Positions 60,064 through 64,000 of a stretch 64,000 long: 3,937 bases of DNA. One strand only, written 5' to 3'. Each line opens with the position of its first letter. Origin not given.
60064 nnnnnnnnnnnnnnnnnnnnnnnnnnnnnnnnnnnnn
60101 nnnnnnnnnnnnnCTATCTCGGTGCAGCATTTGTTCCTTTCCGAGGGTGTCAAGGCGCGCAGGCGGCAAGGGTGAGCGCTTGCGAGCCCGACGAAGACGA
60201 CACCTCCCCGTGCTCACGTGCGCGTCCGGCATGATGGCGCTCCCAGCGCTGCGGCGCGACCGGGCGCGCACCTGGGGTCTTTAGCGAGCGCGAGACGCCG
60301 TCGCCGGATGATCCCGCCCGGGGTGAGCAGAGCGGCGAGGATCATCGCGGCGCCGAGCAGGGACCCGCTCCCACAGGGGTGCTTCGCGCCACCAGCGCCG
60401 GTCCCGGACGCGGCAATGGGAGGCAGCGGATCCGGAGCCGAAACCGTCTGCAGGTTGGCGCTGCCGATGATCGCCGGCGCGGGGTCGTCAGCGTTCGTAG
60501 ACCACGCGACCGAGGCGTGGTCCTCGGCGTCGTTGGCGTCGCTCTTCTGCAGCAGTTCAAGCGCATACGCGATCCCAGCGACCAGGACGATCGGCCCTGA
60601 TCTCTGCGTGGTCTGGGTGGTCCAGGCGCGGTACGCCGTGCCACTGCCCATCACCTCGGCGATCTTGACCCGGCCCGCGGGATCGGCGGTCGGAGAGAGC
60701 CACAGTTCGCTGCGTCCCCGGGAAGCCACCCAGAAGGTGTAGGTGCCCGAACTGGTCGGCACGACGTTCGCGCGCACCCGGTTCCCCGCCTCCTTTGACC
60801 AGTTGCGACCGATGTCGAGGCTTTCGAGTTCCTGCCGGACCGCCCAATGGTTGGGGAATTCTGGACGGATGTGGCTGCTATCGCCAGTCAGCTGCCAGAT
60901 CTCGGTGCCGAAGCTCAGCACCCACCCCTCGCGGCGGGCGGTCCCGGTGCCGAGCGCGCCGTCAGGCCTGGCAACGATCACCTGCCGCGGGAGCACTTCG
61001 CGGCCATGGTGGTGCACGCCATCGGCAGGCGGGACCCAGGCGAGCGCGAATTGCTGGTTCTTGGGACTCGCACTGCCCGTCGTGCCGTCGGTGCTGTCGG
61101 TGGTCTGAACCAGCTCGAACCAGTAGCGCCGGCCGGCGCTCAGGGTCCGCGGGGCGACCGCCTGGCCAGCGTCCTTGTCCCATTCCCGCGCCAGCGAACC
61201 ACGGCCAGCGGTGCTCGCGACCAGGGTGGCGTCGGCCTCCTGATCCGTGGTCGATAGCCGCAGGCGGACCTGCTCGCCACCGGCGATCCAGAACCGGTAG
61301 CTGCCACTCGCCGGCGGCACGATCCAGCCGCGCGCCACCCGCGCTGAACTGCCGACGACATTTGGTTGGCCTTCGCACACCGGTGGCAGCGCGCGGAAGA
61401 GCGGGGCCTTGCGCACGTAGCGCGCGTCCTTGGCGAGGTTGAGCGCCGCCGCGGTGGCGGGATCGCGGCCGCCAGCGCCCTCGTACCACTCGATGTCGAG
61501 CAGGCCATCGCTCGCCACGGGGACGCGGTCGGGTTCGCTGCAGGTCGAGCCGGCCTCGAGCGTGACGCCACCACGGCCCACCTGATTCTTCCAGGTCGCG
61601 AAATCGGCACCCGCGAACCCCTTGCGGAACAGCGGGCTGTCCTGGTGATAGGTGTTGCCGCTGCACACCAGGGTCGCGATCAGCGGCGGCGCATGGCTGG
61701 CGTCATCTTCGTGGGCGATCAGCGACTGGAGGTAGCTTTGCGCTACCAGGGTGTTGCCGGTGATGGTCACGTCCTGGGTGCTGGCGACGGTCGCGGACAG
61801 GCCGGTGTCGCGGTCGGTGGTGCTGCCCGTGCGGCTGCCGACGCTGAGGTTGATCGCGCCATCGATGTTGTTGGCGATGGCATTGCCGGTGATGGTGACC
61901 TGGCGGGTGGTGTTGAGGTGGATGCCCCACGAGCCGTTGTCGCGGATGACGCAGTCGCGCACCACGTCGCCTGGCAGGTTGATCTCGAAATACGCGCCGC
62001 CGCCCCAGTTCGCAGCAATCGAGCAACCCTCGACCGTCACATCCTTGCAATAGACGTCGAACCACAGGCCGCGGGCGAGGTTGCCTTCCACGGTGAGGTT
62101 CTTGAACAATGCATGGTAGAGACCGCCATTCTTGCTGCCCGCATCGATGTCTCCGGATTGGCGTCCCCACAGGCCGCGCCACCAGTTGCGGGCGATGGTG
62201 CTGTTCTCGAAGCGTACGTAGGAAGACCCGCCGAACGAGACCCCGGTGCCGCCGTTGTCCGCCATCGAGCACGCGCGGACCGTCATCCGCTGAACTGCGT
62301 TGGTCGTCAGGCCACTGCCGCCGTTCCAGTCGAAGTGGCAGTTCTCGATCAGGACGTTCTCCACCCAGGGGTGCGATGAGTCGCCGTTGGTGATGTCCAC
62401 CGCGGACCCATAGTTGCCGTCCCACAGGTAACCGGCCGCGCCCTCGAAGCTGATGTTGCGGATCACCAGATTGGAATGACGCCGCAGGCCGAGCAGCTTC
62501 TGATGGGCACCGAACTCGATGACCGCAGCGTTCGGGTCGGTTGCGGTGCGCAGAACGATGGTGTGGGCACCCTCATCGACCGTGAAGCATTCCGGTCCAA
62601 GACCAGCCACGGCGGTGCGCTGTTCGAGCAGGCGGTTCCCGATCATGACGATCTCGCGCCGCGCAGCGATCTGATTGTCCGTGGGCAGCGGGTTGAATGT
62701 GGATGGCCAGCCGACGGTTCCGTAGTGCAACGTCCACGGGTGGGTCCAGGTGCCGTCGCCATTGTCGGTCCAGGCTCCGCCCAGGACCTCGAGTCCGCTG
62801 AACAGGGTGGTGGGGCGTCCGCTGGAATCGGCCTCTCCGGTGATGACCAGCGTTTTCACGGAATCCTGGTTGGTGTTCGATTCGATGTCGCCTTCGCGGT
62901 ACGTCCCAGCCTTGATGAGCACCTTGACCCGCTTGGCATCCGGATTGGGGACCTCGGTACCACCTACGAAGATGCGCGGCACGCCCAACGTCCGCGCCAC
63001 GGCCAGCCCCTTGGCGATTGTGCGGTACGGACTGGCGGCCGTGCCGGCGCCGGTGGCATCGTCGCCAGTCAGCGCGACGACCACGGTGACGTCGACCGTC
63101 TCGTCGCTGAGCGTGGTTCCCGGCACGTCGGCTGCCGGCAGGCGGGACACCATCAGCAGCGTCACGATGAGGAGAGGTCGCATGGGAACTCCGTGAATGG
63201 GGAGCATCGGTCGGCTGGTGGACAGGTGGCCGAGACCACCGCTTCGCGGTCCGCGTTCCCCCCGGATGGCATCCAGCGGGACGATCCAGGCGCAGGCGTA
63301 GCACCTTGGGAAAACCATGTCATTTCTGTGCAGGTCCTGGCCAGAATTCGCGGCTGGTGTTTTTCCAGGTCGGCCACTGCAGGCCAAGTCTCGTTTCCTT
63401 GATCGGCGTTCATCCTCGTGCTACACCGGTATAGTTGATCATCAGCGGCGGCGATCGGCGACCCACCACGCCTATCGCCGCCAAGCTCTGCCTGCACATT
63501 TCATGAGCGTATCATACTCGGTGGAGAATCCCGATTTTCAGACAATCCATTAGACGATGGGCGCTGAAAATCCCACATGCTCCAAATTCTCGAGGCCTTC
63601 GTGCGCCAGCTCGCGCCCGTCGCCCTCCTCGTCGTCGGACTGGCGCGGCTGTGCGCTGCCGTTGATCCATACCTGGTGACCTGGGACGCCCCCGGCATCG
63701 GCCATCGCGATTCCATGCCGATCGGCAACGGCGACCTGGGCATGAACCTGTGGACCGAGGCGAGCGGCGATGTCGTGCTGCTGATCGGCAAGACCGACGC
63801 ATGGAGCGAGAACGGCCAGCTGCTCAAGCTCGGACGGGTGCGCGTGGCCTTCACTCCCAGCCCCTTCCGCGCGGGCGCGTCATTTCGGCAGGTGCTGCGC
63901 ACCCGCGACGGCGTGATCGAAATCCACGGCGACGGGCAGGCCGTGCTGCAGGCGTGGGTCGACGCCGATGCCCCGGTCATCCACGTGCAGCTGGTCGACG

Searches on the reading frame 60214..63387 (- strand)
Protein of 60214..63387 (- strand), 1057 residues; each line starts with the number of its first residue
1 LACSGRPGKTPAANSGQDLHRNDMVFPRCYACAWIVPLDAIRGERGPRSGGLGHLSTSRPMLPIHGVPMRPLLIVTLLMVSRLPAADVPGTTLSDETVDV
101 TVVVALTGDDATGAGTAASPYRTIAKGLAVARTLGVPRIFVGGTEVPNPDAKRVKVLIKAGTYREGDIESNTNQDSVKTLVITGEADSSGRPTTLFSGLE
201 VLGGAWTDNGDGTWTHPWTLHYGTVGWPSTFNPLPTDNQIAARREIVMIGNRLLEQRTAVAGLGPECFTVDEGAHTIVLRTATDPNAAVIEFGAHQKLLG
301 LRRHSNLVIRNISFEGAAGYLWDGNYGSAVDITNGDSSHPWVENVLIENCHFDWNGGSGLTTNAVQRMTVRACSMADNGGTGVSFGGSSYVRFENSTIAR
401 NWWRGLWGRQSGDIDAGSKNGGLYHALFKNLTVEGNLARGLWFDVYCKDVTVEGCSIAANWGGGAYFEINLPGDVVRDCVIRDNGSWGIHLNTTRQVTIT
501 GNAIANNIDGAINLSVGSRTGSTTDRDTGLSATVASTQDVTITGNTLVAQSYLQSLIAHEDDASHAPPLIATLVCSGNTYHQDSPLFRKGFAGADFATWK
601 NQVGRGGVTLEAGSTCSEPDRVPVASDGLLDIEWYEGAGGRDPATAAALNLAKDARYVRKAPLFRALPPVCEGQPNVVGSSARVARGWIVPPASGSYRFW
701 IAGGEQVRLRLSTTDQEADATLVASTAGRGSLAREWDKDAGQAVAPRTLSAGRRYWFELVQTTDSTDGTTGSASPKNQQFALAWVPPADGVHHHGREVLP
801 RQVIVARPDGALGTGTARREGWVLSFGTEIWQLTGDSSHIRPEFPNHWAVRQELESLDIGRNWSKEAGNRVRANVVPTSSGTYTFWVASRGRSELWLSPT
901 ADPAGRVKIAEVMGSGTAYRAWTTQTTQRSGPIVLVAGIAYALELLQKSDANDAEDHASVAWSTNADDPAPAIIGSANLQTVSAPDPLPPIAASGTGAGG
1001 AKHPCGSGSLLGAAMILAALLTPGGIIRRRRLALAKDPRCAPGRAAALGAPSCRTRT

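Call 9: search_protein_families(library=ncbifam, proteins=[window:60214-63387:-], max_evalue=10)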
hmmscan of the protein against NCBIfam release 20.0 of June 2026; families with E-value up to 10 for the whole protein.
window:60214-63387:- (1057 aa): 2 families
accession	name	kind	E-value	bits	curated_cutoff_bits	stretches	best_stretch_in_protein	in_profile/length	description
NF047854.1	LIC10774_subfam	equivalog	0.0071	15.3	380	1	100-132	60-91/358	LIC10774/LIC10365 family surface protein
TIGR03804.1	para_beta_helix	repeat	0.015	15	19.45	1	476-508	12-43/44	parallel beta-helix repeat protein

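Call 10: search_protein_families(library=pfam, proteins=[window:60214-63387:-], max_evalue=0.01)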
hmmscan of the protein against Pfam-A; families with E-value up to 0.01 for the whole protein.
window:60214-63387:- (1057 aa): 4 families
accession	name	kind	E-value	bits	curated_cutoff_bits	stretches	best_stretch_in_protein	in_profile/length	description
PF13229.12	Beta_helix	-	9e-22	77.8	25.9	2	426-546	34-157/158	Right handed beta helix region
PF05048.19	NosD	-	3.7e-08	33.5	23.6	1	429-548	47-170/212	Periplasmic copper-binding protein (NosD)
PF07691.17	PA14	-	1.4e-06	28.6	24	1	872-964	51-135/147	PA14 domain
PF16318.11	DUF4957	-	0.0011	19.2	30.8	0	270-398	9-139/142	Domain of unknown function (DUF4957)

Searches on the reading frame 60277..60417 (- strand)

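Call 9: search_protein_families(library=ncbifam, proteins=[window:60277-60417:-], max_evalue=10)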
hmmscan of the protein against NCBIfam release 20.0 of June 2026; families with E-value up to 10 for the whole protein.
seq(47 aa): 1 family
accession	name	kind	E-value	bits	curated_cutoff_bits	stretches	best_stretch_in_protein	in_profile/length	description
NF058571.1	GVDTG_CTERM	domain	0.015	15.6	29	1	6-41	8-44/44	GVDTG sorting domain-containing protein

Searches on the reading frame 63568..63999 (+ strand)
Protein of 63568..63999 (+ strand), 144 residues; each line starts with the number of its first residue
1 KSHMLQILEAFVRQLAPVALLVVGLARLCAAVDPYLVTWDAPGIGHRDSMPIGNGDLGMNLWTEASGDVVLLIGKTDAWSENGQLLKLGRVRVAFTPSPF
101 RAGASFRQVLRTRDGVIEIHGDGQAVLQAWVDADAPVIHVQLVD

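Call 17: search_protein_families(library=pfam, proteins=[window:63568-63999:+], max_evalue=0.001)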
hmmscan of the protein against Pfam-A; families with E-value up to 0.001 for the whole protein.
window:63568-63999:+ (144 aa): 1 family
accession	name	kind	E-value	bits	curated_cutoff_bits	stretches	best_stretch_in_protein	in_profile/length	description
PF18961.6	DUF5703_N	-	1.8e-37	130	26.7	1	38-142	1-107/287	Domain of unknown function (DUF5703)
